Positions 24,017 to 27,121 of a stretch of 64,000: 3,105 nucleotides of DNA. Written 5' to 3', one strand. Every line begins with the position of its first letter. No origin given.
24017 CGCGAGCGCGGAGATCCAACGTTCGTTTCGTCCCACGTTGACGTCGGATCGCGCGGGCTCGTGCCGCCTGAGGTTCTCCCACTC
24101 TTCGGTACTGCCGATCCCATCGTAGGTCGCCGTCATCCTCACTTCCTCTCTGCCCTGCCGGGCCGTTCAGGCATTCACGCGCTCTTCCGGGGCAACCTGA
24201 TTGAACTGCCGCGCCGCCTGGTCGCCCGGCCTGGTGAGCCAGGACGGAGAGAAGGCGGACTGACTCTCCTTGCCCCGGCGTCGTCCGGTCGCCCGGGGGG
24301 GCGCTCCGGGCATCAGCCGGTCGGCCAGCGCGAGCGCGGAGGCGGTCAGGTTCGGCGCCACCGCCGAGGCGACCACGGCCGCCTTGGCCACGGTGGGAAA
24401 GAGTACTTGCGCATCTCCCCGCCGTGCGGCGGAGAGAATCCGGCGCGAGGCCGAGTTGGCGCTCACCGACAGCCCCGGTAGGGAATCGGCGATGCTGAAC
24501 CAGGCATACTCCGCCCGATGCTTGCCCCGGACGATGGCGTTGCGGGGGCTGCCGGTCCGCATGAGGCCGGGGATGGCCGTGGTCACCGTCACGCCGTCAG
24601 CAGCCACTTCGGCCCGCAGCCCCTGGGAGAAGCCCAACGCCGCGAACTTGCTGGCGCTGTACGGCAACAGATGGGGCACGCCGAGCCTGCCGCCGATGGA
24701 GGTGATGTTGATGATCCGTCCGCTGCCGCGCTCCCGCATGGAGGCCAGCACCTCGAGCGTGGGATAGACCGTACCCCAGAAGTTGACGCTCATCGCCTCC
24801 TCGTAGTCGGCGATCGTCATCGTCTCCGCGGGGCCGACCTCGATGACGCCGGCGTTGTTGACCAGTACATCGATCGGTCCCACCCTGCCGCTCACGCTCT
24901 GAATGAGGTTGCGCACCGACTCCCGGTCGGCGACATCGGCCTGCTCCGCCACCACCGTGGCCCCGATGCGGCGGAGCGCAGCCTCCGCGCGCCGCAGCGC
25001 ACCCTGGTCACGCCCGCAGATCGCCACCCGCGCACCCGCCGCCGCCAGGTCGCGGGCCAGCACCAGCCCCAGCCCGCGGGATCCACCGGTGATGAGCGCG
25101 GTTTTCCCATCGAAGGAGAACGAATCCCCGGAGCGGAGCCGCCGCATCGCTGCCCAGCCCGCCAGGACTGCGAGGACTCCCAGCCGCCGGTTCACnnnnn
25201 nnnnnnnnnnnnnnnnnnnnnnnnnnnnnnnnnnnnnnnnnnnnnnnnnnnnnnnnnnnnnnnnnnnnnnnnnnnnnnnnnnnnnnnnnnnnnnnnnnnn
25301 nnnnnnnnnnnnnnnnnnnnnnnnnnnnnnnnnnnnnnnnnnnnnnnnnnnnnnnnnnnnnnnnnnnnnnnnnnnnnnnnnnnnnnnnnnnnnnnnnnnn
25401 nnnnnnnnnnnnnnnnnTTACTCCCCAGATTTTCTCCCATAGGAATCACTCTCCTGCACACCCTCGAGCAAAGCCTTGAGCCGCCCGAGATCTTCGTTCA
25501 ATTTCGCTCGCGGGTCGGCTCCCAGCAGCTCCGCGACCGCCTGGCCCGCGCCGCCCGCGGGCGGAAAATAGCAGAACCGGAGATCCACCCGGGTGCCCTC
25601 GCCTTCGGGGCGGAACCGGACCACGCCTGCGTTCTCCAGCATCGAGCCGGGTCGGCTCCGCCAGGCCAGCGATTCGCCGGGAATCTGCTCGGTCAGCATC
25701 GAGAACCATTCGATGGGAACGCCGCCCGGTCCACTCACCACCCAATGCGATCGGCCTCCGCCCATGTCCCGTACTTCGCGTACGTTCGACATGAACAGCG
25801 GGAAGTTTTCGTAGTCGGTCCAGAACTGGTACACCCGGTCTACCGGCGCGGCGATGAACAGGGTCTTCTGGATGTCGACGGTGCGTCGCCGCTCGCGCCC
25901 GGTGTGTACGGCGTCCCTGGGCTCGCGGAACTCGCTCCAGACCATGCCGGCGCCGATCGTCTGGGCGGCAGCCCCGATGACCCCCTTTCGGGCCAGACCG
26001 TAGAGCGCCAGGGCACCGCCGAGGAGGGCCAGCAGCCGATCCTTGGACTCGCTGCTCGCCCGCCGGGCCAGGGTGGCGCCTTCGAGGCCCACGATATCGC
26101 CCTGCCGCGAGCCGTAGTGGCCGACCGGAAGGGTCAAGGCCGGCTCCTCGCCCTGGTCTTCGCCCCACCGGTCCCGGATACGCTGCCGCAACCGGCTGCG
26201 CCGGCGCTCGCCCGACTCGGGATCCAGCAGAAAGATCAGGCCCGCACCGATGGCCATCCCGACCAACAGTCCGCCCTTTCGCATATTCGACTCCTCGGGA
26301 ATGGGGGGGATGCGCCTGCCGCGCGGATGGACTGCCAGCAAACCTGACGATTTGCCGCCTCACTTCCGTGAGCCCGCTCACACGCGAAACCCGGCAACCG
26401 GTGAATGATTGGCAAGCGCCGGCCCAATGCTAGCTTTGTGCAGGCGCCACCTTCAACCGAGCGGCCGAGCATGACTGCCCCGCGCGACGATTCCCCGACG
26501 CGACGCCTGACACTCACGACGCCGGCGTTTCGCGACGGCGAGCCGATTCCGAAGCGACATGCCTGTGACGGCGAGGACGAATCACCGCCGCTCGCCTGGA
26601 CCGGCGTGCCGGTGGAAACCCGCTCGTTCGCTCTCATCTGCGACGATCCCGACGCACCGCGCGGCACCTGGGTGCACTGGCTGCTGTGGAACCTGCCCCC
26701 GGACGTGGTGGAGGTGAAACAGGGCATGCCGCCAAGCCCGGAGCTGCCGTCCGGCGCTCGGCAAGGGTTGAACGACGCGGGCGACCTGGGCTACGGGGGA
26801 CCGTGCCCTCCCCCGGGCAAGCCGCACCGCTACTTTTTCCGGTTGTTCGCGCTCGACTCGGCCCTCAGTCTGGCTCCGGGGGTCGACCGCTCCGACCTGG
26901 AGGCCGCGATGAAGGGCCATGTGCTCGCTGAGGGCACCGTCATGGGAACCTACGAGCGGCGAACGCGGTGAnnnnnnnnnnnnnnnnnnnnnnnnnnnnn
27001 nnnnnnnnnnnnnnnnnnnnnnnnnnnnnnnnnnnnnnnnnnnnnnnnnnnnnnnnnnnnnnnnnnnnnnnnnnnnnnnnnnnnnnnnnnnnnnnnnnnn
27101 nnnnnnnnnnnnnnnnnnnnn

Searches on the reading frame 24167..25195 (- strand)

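Call 8: search_protein_families(library=pfam, proteins=[window:24167-25195:-], max_evalue=0.001)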
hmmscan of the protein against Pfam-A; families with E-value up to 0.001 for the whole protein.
window:24167-25195:- (342 aa): 3 families
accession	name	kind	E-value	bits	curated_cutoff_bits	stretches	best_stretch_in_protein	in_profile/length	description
PF00106.31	adh_short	-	1.5e-53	181.6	26.6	1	31-215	1-185/195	short chain dehydrogenase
PF13561.12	adh_short_C2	-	6.3e-34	118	27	1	40-217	6-181/236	Enoyl-(Acyl carrier protein) reductase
PF08659.16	KR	-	5.7e-18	65.9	22.6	1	32-185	2-155/180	KR domain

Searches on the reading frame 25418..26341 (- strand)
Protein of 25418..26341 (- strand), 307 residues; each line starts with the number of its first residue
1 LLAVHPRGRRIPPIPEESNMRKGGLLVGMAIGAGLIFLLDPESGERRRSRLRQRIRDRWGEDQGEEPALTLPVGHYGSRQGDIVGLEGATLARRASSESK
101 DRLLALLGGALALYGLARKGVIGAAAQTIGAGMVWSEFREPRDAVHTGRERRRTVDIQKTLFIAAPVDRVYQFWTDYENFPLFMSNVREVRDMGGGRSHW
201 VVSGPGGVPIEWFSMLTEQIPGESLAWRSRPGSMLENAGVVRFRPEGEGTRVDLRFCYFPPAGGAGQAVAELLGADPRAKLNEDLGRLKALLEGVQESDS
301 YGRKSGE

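Call 8: search_protein_families(library=pfam, proteins=[window:25418-26341:-], max_evalue=0.001)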
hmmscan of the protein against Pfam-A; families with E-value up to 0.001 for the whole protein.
window:25418-26341:- (307 aa): 4 families
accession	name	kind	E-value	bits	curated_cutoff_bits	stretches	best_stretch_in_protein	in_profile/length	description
PF03364.25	Polyketide_cyc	-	1.5e-16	61.2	23.4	1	163-284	1-124/126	Polyketide cyclase / dehydrase and lipid transport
PF10604.15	Polyketide_cyc2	-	6.6e-12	46.4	27.4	1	155-293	2-142/142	Polyketide cyclase / dehydrase and lipid transport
PF12732.12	YtxH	-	6.2e-06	27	37.5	1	23-57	2-36/71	YtxH-like protein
PF08327.17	AHSA1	-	0.00089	19.9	22.1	0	165-262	2-97/125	Activator of Hsp90 ATPase homolog 1-like protein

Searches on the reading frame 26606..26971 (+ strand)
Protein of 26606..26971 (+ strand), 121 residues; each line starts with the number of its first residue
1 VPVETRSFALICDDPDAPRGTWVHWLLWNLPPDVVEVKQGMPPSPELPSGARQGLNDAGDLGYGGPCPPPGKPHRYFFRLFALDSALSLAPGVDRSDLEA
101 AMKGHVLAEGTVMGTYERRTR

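Call 8: search_protein_families(library=pfam, proteins=[window:26606-26971:+], max_evalue=0.001)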
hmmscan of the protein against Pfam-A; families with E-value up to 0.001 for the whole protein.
window:26606-26971:+ (121 aa): 1 family
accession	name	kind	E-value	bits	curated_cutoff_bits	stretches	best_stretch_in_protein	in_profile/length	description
PF01161.25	PBP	-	1.6e-35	122.8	24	1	2-116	23-135/135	Phosphatidylethanolamine-binding protein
